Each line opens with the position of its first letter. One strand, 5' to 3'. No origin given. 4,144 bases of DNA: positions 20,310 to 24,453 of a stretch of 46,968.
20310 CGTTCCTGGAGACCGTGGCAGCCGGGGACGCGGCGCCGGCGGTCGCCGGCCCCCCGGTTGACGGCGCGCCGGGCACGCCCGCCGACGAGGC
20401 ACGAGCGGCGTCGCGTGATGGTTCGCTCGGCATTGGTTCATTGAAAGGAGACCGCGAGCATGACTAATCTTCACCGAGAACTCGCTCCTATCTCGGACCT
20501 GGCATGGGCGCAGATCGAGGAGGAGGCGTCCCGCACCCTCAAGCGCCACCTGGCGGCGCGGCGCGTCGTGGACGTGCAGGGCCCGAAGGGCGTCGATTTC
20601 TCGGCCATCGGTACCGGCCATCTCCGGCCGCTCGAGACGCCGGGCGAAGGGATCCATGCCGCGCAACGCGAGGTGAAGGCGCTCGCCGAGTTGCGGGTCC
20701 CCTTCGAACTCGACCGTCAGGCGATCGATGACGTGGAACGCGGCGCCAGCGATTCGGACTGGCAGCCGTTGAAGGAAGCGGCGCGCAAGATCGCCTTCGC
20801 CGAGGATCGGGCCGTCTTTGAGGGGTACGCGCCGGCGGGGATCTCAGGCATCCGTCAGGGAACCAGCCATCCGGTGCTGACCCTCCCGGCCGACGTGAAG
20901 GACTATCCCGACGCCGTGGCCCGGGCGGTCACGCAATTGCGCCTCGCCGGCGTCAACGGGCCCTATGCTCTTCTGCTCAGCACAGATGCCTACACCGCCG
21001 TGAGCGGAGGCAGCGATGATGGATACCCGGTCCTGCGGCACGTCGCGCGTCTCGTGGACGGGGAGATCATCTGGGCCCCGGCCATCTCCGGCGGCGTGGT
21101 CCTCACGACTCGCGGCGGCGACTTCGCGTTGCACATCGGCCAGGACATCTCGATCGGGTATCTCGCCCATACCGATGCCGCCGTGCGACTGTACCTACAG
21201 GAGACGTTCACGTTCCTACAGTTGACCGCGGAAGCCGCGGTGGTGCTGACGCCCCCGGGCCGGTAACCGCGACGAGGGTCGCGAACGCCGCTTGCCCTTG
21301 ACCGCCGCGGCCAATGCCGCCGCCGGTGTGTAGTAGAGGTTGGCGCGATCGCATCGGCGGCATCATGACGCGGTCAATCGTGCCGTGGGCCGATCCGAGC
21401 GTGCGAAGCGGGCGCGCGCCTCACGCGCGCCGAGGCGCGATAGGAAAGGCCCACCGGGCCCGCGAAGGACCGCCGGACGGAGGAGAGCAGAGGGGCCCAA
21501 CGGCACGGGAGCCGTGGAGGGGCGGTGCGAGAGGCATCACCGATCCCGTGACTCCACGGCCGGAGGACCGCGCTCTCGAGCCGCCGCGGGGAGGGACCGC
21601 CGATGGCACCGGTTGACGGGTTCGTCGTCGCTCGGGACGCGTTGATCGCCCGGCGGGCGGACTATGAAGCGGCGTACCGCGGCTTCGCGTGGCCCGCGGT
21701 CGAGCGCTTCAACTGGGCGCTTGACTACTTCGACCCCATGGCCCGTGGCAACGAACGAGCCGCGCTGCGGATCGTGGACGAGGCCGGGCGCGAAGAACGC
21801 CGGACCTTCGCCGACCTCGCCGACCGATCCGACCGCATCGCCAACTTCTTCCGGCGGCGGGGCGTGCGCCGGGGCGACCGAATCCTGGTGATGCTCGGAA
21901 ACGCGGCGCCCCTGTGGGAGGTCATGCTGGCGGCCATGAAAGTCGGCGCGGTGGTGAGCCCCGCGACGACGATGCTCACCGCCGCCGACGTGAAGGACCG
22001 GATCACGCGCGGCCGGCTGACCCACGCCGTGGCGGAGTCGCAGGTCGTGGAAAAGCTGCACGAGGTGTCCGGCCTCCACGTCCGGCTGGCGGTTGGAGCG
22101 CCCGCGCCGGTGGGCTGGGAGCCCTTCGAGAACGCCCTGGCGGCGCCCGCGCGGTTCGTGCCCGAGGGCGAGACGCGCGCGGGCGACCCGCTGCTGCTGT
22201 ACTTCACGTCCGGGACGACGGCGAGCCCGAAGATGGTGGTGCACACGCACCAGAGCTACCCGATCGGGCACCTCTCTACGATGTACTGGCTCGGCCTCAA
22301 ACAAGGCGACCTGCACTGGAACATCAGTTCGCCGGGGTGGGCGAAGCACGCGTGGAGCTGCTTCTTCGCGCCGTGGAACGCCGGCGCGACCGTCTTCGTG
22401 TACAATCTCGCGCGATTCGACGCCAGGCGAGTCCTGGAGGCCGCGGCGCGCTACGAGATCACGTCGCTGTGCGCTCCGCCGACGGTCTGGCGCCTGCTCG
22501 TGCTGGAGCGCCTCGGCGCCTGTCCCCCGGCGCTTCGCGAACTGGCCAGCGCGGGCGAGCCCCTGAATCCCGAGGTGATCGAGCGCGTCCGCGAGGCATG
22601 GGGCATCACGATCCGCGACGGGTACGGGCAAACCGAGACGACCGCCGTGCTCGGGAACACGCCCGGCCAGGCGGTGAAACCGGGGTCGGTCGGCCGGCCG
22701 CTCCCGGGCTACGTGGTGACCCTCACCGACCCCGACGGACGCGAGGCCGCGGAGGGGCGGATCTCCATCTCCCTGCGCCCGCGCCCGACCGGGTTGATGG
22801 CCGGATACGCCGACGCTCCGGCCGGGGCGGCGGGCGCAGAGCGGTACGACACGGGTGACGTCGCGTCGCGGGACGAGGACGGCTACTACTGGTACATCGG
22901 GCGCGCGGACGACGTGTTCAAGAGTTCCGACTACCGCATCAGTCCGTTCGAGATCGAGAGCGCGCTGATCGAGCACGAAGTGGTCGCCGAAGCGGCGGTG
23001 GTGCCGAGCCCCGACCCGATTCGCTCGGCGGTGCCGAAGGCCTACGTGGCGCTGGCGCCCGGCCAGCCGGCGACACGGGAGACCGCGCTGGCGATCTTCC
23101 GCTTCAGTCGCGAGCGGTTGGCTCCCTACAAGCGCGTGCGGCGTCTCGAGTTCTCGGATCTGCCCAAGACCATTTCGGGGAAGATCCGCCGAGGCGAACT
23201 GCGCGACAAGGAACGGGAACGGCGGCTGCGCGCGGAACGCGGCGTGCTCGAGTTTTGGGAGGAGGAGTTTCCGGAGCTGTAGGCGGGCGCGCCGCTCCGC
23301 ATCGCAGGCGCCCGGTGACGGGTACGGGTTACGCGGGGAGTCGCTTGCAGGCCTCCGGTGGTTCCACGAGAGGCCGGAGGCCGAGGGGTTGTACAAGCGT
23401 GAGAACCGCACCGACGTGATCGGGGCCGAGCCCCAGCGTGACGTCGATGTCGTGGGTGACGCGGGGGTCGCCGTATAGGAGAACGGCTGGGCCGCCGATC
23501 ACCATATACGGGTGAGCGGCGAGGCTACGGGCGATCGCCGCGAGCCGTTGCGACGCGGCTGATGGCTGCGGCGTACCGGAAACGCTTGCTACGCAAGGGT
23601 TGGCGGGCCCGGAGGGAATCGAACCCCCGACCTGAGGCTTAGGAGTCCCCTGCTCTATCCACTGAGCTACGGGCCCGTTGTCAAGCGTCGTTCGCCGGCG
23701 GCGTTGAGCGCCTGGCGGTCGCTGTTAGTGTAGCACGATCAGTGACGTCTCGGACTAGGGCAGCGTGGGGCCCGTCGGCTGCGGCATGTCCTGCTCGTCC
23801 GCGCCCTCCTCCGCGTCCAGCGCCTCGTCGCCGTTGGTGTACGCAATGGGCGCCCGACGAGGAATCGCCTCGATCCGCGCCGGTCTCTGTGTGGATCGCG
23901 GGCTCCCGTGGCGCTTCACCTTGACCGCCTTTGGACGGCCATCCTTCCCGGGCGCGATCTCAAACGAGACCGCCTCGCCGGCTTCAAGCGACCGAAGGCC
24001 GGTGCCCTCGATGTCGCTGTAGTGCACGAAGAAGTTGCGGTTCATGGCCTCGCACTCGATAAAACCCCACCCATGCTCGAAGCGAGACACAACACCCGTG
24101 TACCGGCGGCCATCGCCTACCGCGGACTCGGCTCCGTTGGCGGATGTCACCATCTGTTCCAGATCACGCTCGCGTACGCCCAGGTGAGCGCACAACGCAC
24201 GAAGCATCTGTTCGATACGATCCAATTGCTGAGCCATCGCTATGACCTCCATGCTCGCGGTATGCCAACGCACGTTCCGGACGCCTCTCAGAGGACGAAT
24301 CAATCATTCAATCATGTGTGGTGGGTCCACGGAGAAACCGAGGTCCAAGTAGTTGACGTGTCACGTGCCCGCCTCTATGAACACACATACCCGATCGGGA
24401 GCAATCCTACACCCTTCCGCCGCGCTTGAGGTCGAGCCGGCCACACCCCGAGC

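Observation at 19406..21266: DyP peroxidase cargo plus family-1 encapsulin shell operon (Mtb Rv0799c/Rv0798c-like) with an intact targeting peptide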

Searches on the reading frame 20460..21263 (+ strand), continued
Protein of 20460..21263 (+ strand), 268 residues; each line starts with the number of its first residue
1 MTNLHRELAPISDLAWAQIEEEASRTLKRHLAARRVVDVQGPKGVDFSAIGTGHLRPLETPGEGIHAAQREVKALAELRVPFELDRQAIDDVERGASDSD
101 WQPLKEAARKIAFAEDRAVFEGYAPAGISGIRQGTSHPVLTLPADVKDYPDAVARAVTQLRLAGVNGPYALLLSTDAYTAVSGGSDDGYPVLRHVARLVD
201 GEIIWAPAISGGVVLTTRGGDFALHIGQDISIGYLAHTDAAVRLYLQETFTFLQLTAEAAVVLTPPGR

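Call 50: find_homologous_proteins(query=window:20460-21263:+, max_evalue=1e-20)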
Query window:20460-21263:+ (268 aa): 8000 proteins with E <= 1e-20 among 8000 candidates; the best 120 are listed.
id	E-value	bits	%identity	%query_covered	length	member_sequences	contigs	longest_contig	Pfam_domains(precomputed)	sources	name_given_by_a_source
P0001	3.6e-171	586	100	100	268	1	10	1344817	PF04454.19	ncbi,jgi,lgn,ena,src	-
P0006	6.0e-149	513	87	100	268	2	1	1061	PF04454.19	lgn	-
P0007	3.0e-146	504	85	100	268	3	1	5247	PF04454.19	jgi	jgi:uncharacterized linocin/CFP29 family protein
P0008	2.9e-145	501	85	100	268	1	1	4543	PF04454.19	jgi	jgi:uncharacterized linocin/CFP29 family protein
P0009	3.0e-145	501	85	100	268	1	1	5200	PF04454.19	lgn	-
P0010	8.5e-145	499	84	100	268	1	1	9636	PF04454.19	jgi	jgi:uncharacterized linocin/CFP29 family protein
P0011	4.8e-143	494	82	100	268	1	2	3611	PF04454.19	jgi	jgi:uncharacterized linocin/CFP29 family protein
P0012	6.2e-143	493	82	100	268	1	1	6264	PF04454.19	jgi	jgi:uncharacterized linocin/CFP29 family protein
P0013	1.6e-142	492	83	100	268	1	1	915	PF04454.19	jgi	jgi:uncharacterized linocin/CFP29 family protein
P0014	1.7e-142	492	81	100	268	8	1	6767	PF04454.19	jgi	jgi:uncharacterized linocin/CFP29 family protein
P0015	2.5e-142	491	82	99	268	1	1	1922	PF04454.19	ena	-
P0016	7.0e-142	490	82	100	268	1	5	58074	PF04454.19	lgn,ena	-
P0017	1.3e-141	489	81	100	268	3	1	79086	PF04454.19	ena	-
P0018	1.4e-141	489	84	98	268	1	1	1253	PF04454.19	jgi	jgi:uncharacterized linocin/CFP29 family protein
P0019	3.2e-141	488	80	100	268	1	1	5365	PF04454.19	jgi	jgi:uncharacterized linocin/CFP29 family protein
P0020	3.9e-141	487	82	99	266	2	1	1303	PF04454.19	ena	-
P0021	4.6e-141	487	81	99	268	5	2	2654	PF04454.19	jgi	jgi:uncharacterized linocin/CFP29 family protein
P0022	6.5e-141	487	83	99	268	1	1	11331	PF04454.19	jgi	jgi:uncharacterized linocin/CFP29 family protein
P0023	6.7e-141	486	80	100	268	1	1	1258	PF04454.19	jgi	jgi:uncharacterized linocin/CFP29 family protein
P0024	7.5e-141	486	82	100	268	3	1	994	PF04454.19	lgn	-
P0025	8.8e-141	486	81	100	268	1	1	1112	PF04454.19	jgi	jgi:uncharacterized linocin/CFP29 family protein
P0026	1.1e-140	486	80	100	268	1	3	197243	PF04454.19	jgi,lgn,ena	jgi:uncharacterized linocin/CFP29 family protein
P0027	1.2e-140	486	81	100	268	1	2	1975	PF04454.19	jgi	jgi:uncharacterized linocin/CFP29 family protein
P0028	1.8e-140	485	80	99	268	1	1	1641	PF04454.19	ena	-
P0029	2.1e-140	485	79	100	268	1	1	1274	PF04454.19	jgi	jgi:uncharacterized linocin/CFP29 family protein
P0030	2.5e-140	485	82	99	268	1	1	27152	PF04454.19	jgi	jgi:uncharacterized linocin/CFP29 family protein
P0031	2.6e-140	485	80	99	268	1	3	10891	PF04454.19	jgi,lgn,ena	jgi:uncharacterized linocin/CFP29 family protein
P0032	2.7e-140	485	81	100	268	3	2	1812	PF04454.19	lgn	-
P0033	3.2e-140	484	79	100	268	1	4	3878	PF04454.19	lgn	-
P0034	3.2e-140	484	80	99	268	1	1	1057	PF04454.19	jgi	-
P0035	3.3e-140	484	81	100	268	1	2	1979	PF04454.19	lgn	-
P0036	3.6e-140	484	80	99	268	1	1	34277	PF04454.19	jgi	jgi:uncharacterized linocin/CFP29 family protein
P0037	3.7e-140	484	83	100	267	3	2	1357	PF04454.19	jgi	jgi:uncharacterized linocin/CFP29 family protein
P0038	3.7e-140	484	79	100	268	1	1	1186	PF04454.19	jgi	jgi:uncharacterized linocin/CFP29 family protein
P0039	3.9e-140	484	79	100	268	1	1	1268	PF04454.19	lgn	-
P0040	3.9e-140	484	81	100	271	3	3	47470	PF04454.19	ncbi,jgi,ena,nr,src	ncbi:MAG TPA: family 1 encapsulin nanocompartment shell protein [Stellaceae bacterium]|nr:family 1 e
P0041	3.9e-140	484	79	100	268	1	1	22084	PF04454.19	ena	-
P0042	5.2e-140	484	79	100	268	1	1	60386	PF04454.19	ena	-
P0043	5.3e-140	484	82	99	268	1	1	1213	PF04454.19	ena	-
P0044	5.5e-140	483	81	100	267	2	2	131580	PF04454.19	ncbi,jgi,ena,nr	ncbi:MAG TPA: family 1 encapsulin nanocompartment shell protein [bacterium]|nr:family 1 encapsulin n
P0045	5.7e-140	483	79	100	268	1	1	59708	PF04454.19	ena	-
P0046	5.7e-140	483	80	99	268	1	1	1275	PF04454.19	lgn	-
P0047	5.7e-140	483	82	100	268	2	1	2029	PF04454.19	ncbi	-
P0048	6.8e-140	483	80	99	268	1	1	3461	PF04454.19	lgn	-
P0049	7.0e-140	483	82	100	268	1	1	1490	PF04454.19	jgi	jgi:uncharacterized linocin/CFP29 family protein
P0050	7.6e-140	483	80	99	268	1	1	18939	PF04454.19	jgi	jgi:uncharacterized linocin/CFP29 family protein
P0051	7.9e-140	483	80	99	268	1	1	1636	PF04454.19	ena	-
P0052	7.9e-140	483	79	100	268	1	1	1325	PF04454.19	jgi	jgi:uncharacterized linocin/CFP29 family protein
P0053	8.2e-140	483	80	99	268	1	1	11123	PF04454.19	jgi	jgi:uncharacterized linocin/CFP29 family protein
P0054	9.7e-140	483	80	99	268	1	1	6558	PF04454.19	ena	-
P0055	9.7e-140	483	79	100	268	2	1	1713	PF04454.19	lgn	-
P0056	9.8e-140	483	80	100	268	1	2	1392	PF04454.19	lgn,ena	-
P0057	1.0e-139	483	79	100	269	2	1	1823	PF04454.19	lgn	-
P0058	1.2e-139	482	81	100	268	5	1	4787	PF04454.19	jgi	-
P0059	1.3e-139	482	80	99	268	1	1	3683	PF04454.19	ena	-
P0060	1.9e-139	482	80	100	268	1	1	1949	PF04454.19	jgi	jgi:uncharacterized linocin/CFP29 family protein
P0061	2.0e-139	482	80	99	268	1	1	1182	PF04454.19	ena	-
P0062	2.0e-139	482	79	100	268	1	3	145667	PF04454.19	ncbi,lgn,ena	ncbi:MAG: family 1 encapsulin nanocompartment shell protein [Chthoniobacterales bacterium]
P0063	2.1e-139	482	80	99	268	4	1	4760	PF04454.19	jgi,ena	-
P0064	2.2e-139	482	80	100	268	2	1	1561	PF04454.19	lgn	-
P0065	2.3e-139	481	82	100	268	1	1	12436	PF04454.19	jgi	jgi:uncharacterized linocin/CFP29 family protein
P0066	2.5e-139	481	80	99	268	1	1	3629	PF04454.19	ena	-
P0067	2.7e-139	481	79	100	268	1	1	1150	PF04454.19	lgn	-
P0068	3.0e-139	481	79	100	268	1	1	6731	PF04454.19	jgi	-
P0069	3.2e-139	481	79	100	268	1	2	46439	PF04454.19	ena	-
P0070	3.4e-139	481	81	99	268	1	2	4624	PF04454.19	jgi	jgi:uncharacterized linocin/CFP29 family protein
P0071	3.5e-139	481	80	99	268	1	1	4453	PF04454.19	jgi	jgi:uncharacterized linocin/CFP29 family protein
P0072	3.5e-139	481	81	99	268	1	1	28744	PF04454.19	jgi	jgi:uncharacterized linocin/CFP29 family protein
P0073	3.7e-139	481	80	99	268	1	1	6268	PF04454.19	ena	-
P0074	3.8e-139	481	79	100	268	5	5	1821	PF04454.19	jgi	jgi:uncharacterized linocin/CFP29 family protein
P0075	5.2e-139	480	81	100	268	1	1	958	PF04454.19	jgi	-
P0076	5.4e-139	480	79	100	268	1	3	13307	PF04454.19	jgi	jgi:uncharacterized linocin/CFP29 family protein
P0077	7.0e-139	480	80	100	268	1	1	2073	PF04454.19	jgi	-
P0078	7.4e-139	480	80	100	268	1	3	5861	PF04454.19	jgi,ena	-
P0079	7.4e-139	480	81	100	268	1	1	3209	PF04454.19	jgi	-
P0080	7.7e-139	480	80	99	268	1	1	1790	PF04454.19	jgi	jgi:uncharacterized linocin/CFP29 family protein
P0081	8.0e-139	480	82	100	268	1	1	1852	PF04454.19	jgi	jgi:uncharacterized linocin/CFP29 family protein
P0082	1.0e-138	479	81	100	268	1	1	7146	PF04454.19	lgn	-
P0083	1.0e-138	479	80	100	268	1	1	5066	PF04454.19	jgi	-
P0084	1.1e-138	479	82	99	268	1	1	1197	PF04454.19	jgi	jgi:uncharacterized linocin/CFP29 family protein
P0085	1.2e-138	479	79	99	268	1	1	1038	PF04454.19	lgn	-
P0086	1.7e-138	479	81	100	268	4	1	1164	PF04454.19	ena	-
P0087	1.8e-138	479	80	100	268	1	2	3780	PF04454.19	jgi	jgi:uncharacterized linocin/CFP29 family protein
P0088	1.9e-138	478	80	99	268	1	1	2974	PF04454.19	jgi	jgi:uncharacterized linocin/CFP29 family protein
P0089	2.5e-138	478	80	99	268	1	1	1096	PF04454.19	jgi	-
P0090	3.0e-138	478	80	99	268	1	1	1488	PF04454.19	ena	-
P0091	3.3e-138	478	79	100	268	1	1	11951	PF04454.19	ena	-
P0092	3.3e-138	478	82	100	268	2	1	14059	PF04454.19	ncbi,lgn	-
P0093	3.4e-138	478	80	99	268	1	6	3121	PF04454.19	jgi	jgi:uncharacterized linocin/CFP29 family protein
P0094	3.7e-138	477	79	99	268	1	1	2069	PF04454.19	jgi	jgi:uncharacterized linocin/CFP29 family protein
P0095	4.4e-138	477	79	100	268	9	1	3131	PF04454.19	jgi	jgi:uncharacterized linocin/CFP29 family protein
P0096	5.0e-138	477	80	100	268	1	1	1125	PF04454.19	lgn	-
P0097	5.2e-138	477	80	99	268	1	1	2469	PF04454.19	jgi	jgi:uncharacterized linocin/CFP29 family protein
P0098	5.3e-138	477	81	99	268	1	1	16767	PF04454.19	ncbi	-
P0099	5.4e-138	477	81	98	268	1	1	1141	PF04454.19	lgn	-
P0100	6.9e-138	477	80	99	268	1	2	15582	PF04454.19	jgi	jgi:uncharacterized linocin/CFP29 family protein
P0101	7.0e-138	477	81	100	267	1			PF04454.19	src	-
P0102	7.0e-138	477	80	99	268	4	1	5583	PF04454.19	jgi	jgi:uncharacterized linocin/CFP29 family protein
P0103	7.1e-138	477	80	99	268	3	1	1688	PF04454.19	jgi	jgi:uncharacterized linocin/CFP29 family protein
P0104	7.5e-138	476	80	99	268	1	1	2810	PF04454.19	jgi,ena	-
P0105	7.9e-138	476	80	100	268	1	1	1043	PF04454.19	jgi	jgi:uncharacterized linocin/CFP29 family protein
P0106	9.1e-138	476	79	99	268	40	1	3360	PF04454.19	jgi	jgi:uncharacterized linocin/CFP29 family protein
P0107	1.0e-137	476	81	99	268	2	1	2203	PF04454.19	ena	-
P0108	1.1e-137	476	79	100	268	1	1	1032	PF04454.19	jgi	jgi:uncharacterized linocin/CFP29 family protein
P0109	1.4e-137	476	81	96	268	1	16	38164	PF04454.19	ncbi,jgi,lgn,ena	-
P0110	1.6e-137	475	80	100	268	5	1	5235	PF04454.19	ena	-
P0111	1.7e-137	475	82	99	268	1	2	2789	PF04454.19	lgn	-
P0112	2.0e-137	475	78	100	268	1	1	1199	PF04454.19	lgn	-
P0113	2.6e-137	475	79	100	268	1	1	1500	PF04454.19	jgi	jgi:uncharacterized linocin/CFP29 family protein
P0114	2.6e-137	475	79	99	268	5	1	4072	PF04454.19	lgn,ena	-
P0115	2.7e-137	475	79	99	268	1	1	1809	PF04454.19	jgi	jgi:uncharacterized linocin/CFP29 family protein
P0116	2.9e-137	475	80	100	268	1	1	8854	PF04454.19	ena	-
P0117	3.0e-137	475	81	100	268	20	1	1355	PF04454.19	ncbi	-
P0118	3.5e-137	474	80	100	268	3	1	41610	PF04454.19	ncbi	ncbi:MAG: family 1 encapsulin nanocompartment shell protein [Terriglobia bacterium]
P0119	3.6e-137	474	79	100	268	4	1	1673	PF04454.19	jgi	-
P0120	4.3e-137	474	80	100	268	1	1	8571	PF04454.19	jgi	jgi:uncharacterized linocin/CFP29 family protein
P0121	4.8e-137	474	81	96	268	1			PF04454.19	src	-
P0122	5.3e-137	474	80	99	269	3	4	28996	PF04454.19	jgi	jgi:uncharacterized linocin/CFP29 family protein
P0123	6.2e-137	473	81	99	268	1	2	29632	PF04454.19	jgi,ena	-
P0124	6.2e-137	473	78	99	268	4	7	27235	PF04454.19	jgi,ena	jgi:uncharacterized linocin/CFP29 family protein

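Call 59: predict_structure(alignment_id=A1)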
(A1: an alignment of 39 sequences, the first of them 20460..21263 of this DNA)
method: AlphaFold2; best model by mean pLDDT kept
length: 268 residues; sequences in the alignment: 39
mean_pLDDT: 37.0   pTM: 0.30
mean pLDDT of the five models: 37.0, 33.9, 33.9, 32.6, 32.5
residues with pLDDT >= 90: 0; 70-90: 0; 50-70: 41; < 50: 227
segments of 3 or more residues with pLDDT < 50: 1-89, 91-98, 111-140, 163-170, 172-188, 198-268
pLDDT, mean of each block of 10 residues (from residue 1): 29 42 40 24 26 22 30 22 40 50 51 42 37 34 62 63 48 48 45 51 34 31 24 24 29 25 23
secondary structure, 60 per line:
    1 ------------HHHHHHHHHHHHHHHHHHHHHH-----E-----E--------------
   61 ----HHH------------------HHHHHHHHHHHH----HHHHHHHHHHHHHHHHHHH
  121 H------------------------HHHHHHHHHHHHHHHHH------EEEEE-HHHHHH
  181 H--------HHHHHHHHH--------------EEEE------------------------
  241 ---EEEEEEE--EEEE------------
elements in order: H13-34 H86-97 H102-121 H146-162 E169-173 H175-181 H190-198 E213-216 E244-250 E253-256

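Call 62: find_encoding_contigs(protein=P0010, flank=6000, max_places=2)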
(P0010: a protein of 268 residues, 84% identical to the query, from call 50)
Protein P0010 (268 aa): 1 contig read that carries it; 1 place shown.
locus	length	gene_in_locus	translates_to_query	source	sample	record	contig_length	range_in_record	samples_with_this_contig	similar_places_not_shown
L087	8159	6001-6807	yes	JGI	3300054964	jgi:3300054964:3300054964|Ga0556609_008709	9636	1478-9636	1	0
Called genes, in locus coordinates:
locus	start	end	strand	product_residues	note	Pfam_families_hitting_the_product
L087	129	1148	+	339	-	PF06314:ADC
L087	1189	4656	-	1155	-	PF00536:SAM_1, PF07647:SAM_2, PF00211:Guanylate_cyc, PF13191:AAA_16, PF07719:TPR_2 (faint), PF13424:TPR_12 (faint), PF13374:TPR_10 (faint)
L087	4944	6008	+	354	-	PF04261:Dyp_perox_N, PF20628:Dyp_perox_C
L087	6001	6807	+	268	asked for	PF04454:Linocin_M18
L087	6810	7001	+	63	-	-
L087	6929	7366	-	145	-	PF10604:Polyketide_cyc2 (weak), PF08327:AHSA1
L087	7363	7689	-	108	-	PF12840:HTH_20, PF01022:HTH_5, PF12802:MarR_2 (weak)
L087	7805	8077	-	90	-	-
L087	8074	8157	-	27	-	?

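Call 63: find_encoding_contigs(protein=P0007, flank=6000, max_places=2)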
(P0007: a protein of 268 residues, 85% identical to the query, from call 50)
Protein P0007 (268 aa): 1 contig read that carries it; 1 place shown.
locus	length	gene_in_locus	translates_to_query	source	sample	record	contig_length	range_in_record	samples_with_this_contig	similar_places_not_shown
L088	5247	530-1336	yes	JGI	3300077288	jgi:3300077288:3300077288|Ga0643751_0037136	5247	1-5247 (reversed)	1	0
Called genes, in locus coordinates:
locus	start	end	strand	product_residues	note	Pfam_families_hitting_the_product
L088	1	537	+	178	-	?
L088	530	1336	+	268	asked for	PF04454:Linocin_M18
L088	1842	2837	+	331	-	PF00389:2-Hacid_dh, PF02826:2-Hacid_dh_C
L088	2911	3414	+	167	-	-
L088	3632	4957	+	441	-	-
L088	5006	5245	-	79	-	?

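Call 64: search_protein_families(library=phrogs, proteins=[window:20460-21263:+], max_evalue=0.001)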
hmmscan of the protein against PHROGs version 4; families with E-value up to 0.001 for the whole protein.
window:20460-21263:+ (268 aa): 0 families

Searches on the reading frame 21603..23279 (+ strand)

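Call 21: search_protein_families(library=pfam, proteins=[window:21603-23279:+], max_evalue=0.00001)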
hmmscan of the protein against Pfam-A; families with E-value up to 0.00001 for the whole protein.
window:21603-23279:+ (559 aa): 2 families
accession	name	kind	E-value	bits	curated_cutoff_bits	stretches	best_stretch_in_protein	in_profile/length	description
PF00501.34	AMP-binding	-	1.2e-59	202.5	29.9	1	51-402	10-383/384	AMP-binding enzyme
PF13193.12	AMP-binding_C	-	5.9e-17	62.8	24.5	1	450-527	1-76/76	AMP-binding enzyme C-terminal domain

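Call 64: search_protein_families(library=phrogs, proteins=[window:21603-23279:+], max_evalue=0.001)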
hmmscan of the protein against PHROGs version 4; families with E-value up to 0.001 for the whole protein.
window:21603-23279:+ (559 aa): 2 families
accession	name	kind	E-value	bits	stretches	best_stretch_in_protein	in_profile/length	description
phrog_36676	-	unknown function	3.9e-30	105.7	1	47-537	64-569/585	-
phrog_28622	-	unknown function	2.1e-19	68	1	68-468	1572-1987/5652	-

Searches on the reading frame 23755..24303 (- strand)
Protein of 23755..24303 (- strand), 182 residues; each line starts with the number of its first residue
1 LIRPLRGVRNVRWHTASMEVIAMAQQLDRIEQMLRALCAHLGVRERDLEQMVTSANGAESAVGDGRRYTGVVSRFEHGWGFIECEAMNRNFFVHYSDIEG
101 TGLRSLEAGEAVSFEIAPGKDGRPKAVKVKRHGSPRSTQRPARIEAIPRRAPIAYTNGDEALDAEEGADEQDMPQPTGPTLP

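Call 20: search_protein_families(library=pfam, proteins=[window:23755-24303:-], max_evalue=0.00001)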
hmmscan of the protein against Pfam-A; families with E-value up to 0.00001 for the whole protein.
window:23755-24303:- (182 aa): 1 family
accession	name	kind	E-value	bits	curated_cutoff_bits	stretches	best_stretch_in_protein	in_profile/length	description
PF00313.28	CSD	-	2.8e-16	59.6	27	1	69-130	2-64/66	'Cold-shock' DNA-binding domain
